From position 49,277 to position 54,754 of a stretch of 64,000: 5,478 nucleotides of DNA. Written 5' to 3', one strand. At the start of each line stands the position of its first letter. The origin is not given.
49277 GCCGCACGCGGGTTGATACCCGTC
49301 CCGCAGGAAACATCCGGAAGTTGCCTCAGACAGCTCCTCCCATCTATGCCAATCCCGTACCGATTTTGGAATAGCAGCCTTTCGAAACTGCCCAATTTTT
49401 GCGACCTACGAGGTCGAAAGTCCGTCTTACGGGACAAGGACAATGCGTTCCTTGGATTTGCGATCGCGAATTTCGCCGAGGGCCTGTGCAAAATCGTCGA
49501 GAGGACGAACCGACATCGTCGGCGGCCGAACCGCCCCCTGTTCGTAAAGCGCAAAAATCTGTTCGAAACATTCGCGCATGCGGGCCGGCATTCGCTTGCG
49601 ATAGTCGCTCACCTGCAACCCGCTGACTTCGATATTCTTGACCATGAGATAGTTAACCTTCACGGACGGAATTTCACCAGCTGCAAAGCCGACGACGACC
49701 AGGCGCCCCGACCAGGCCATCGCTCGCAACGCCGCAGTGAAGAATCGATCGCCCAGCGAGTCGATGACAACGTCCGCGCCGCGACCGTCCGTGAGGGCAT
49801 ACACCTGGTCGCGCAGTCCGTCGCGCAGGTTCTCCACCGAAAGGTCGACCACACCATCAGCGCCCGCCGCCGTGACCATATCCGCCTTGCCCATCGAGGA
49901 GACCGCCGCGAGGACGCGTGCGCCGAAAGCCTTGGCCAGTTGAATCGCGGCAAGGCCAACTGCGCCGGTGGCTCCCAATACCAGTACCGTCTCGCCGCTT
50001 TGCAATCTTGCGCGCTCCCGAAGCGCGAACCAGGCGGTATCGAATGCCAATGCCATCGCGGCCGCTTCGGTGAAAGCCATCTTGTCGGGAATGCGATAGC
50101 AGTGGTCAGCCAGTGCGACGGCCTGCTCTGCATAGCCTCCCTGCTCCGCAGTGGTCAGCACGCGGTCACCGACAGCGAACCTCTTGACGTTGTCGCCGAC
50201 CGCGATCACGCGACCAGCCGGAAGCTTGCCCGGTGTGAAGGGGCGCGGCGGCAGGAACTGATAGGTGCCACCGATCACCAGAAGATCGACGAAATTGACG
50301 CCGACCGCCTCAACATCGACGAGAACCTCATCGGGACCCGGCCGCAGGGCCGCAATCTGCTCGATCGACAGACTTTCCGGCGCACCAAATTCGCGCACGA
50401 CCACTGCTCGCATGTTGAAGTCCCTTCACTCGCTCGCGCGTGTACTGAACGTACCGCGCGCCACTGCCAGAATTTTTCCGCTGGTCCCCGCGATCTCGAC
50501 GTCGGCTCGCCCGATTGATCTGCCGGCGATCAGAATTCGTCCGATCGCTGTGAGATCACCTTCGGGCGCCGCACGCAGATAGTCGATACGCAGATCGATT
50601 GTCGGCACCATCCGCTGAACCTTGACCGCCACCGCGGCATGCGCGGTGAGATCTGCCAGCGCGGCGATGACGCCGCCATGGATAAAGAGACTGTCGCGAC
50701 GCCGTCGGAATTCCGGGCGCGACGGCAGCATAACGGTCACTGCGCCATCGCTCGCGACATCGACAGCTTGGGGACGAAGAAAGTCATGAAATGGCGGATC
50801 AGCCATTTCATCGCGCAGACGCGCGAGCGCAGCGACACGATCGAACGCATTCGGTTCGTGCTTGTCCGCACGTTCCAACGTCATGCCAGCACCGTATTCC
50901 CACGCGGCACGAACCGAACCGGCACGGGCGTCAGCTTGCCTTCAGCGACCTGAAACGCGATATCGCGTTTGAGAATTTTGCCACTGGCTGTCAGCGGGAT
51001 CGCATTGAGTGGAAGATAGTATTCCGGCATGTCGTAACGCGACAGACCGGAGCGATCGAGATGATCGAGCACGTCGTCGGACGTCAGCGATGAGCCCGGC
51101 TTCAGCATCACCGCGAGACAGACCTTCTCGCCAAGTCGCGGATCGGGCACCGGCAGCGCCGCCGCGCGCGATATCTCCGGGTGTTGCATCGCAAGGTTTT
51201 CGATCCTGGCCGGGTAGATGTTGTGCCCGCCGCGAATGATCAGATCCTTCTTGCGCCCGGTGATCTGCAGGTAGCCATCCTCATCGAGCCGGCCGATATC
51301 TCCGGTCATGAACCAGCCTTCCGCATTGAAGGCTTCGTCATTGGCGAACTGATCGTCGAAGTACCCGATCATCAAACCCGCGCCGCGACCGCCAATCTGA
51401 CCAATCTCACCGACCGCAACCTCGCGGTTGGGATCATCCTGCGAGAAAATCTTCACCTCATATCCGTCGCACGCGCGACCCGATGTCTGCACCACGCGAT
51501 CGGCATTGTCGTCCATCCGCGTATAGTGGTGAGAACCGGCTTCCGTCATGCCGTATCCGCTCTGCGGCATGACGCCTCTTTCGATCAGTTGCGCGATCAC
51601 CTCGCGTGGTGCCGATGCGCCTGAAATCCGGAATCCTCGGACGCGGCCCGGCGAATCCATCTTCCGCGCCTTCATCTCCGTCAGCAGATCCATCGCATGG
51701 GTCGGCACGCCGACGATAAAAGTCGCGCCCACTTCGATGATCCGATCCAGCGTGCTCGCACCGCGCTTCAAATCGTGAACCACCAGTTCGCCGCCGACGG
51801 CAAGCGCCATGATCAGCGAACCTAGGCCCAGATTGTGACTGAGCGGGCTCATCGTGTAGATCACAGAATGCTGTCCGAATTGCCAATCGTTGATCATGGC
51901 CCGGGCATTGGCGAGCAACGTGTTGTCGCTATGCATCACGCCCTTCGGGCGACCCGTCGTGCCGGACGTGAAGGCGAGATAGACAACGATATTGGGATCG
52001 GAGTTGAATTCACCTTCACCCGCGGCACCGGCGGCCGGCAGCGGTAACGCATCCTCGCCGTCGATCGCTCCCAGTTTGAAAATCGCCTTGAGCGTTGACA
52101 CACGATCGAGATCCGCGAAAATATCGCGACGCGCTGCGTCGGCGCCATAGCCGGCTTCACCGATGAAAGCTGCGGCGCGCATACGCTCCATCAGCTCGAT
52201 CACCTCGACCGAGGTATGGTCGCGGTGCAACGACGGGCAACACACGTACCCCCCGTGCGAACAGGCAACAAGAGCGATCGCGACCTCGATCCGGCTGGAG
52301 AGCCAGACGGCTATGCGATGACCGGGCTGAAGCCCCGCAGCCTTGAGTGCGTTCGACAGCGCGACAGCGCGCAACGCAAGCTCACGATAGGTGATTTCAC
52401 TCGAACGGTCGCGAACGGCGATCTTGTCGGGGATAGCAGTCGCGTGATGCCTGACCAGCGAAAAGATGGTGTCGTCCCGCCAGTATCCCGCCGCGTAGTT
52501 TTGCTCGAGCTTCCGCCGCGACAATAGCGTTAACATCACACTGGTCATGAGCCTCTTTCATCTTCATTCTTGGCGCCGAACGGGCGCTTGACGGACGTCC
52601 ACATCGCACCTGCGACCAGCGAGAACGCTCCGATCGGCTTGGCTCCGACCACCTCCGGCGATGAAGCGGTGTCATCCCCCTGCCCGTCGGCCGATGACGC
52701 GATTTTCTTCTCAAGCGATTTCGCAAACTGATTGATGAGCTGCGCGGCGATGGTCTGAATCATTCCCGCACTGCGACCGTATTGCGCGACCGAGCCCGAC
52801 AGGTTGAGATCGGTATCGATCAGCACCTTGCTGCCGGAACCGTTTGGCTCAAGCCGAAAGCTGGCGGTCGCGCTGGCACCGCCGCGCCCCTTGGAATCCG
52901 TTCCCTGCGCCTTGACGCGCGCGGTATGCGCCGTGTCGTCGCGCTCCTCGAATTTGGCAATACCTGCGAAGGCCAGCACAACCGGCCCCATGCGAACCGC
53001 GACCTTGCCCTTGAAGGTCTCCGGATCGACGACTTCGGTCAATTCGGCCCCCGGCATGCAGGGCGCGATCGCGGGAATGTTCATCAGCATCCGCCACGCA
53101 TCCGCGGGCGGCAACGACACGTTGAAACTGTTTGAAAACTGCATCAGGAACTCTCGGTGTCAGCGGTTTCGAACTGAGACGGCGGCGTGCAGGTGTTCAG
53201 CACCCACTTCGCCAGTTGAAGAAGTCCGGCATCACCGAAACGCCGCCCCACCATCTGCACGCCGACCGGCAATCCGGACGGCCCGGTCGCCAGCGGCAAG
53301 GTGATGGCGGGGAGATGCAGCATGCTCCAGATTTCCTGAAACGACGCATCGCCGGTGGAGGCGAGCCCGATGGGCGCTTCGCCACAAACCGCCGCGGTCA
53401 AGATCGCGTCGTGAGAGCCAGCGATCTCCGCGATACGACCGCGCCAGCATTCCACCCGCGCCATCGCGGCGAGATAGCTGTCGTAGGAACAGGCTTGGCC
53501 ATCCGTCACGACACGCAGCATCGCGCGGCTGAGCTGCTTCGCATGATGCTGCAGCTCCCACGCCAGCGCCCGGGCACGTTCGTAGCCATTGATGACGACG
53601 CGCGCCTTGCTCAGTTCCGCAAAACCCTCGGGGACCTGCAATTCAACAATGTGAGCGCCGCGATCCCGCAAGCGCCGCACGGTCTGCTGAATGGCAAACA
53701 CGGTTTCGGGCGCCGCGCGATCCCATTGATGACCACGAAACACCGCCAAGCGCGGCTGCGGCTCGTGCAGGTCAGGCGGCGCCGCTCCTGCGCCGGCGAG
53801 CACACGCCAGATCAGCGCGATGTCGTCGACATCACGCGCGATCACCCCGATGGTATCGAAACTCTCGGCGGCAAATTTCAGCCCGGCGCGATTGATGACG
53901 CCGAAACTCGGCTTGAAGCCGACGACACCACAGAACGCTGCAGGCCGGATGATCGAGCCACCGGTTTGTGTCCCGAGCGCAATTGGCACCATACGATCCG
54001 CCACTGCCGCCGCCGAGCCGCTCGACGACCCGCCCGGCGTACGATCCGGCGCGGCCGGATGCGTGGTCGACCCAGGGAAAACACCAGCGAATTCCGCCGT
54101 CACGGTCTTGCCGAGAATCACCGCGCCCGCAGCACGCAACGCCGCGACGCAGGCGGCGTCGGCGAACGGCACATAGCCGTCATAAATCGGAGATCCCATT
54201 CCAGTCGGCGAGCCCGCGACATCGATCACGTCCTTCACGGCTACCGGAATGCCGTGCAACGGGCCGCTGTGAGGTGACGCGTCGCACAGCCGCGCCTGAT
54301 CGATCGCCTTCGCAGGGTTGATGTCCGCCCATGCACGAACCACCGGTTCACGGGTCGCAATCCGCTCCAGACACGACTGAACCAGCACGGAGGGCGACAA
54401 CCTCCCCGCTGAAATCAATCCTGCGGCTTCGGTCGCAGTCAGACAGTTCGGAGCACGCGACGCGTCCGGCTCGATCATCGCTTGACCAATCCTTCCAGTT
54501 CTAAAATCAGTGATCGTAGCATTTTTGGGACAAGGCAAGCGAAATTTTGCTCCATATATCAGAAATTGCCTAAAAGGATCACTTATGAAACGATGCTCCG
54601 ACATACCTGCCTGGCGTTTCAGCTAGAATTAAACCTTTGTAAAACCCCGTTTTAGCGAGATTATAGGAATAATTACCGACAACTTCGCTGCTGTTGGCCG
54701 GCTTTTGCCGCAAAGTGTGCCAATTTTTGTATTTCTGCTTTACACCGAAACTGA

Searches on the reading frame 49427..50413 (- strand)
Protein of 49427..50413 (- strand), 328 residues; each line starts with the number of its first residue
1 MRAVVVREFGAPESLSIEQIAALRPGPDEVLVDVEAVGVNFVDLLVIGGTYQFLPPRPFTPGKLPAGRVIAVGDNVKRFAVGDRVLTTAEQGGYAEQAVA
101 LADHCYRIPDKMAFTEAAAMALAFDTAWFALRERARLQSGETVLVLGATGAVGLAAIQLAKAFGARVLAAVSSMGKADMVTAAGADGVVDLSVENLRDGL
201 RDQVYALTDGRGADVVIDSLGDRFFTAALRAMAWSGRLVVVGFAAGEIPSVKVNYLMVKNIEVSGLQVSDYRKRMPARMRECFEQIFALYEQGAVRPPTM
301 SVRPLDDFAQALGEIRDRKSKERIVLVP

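Call 32: search_protein_families(library=pfam, proteins=[window:49427-50413:-], max_evalue=0.00001)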
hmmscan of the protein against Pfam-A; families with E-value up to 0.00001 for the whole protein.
window:49427-50413:- (328 aa): 3 families
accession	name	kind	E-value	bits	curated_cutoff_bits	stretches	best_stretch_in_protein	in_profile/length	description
PF00107.32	ADH_zinc_N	-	1.7e-26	93.1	31.8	1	151-279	1-124/129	Zinc-binding dehydrogenase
PF08240.17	ADH_N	-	1.1e-15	58.2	23.5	1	26-110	1-104/104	Alcohol dehydrogenase GroES-like domain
PF13602.12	ADH_zinc_N_2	-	1.5e-12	49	27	1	184-326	2-134/134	Zinc-binding dehydrogenase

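Call 72: search_protein_families(library=ncbifam, proteins=[window:49427-50413:-], max_evalue=1e-8)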
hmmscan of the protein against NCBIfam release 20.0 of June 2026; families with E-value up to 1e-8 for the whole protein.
window:49427-50413:- (328 aa): 23 families
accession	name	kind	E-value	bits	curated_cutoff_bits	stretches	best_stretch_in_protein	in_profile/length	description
TIGR02824.1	quinone_pig3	subfamily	1.6e-67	227.8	296.8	1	1-326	1-323/325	putative NAD(P)H quinone oxidoreductase, PIG3 family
NF008024.0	PRK10754.1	subfamily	2.7e-40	138.4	348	1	5-296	6-293/327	NADPH:quinone reductase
NF041183.1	Pks2_ls1_myc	equivalog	5.9e-40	136.1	2400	1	5-316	1410-1717/2086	sulfolipid-1 biosynthesis phthioceranic/hydroxyphthioceranic acid synthase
NF010344.0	PRK13771.1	subfamily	1.3e-39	136.1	349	2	90-326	114-331/334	putative alcohol dehydrogenase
NF041172.1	AcrlCoa_red_Thmprot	equivalog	1.3e-33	116.3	500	1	92-326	116-332/334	acryloyl-CoA reductase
TIGR02823.1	oxido_YhdH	subfamily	2.5e-29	102.2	297.25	1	3-326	2-322/324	acrylyl-CoA reductase family protein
TIGR01751.1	crot-CoA-red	equivalog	2.9e-26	92.1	378.55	1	90-320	138-379/398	crotonyl-CoA carboxylase/reductase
TIGR03989.1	Rxyl_3153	subfamily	5.3e-23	81.9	440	1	92-259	139-304/370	NDMA-dependent alcohol dehydrogenase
NF041097.1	keto_inos_dh_IolM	equivalog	3.7e-22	78.5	450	1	91-324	150-386/389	scyllo-inosose 3-dehydrogenase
NF006940.0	PRK09422.1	equivalog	3.9e-22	78.7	344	1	91-326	114-333/338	alcohol dehydrogenase AdhP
TIGR02817.1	adh_fam_1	subfamily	4.7e-21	75.6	284.05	1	13-262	15-263/336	zinc-binding alcohol dehydrogenase family protein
TIGR03451.1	mycoS_dep_FDH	equivalog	1.9e-20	73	512.9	1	92-293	129-322/358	S-(hydroxymethyl)mycothiol dehydrogenase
NF047908.1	AldhRedAhr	equivalog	1.3e-19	70.3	470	1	90-326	118-333/335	NADPH-dependent aldehyde reductase Ahr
NF051456.1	acrylyl_AcuI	equivalog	7.8e-19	67.6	440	1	2-267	2-267/325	acrylyl-CoA reductase (NADPH)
TIGR00692.1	tdh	equivalog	6.1e-18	65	458.35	1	90-267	115-286/340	L-threonine 3-dehydrogenase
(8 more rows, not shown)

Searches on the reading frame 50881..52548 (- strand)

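Call 32: search_protein_families(library=pfam, proteins=[window:50881-52548:-], max_evalue=0.00001)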
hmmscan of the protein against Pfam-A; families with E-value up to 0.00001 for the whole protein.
window:50881-52548:- (555 aa): 2 families
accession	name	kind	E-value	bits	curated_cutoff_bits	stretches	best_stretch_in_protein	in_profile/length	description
PF00501.34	AMP-binding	-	2.2e-61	208.2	29.9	1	33-397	2-384/384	AMP-binding enzyme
PF13193.12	AMP-binding_C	-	1.9e-10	41.9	24.5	1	449-524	2-76/76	AMP-binding enzyme C-terminal domain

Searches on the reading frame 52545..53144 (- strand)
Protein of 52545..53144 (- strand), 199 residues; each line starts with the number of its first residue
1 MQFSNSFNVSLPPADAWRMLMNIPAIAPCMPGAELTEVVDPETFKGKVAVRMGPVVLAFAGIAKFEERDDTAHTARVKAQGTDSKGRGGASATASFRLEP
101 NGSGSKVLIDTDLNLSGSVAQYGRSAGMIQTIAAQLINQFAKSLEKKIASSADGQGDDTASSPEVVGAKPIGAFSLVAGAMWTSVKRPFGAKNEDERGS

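Call 32: search_protein_families(library=pfam, proteins=[window:52545-53144:-], max_evalue=0.00001)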
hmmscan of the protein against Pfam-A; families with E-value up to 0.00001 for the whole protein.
window:52545-53144:- (199 aa): 1 family
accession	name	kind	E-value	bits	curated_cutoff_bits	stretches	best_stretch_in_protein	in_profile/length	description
PF06240.19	COXG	-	8.4e-16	58.4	22.2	1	6-148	2-139/140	Carbon monoxide dehydrogenase subunit G (CoxG)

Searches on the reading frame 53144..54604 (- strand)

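Call 32: search_protein_families(library=pfam, proteins=[window:53144-54604:-], max_evalue=0.00001)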
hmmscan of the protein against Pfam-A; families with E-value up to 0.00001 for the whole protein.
window:53144-54604:- (486 aa): 1 family
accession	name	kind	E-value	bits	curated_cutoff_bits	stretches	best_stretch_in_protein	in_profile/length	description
PF01425.27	Amidase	-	2.8e-78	264.4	27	1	74-462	2-445/445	Amidase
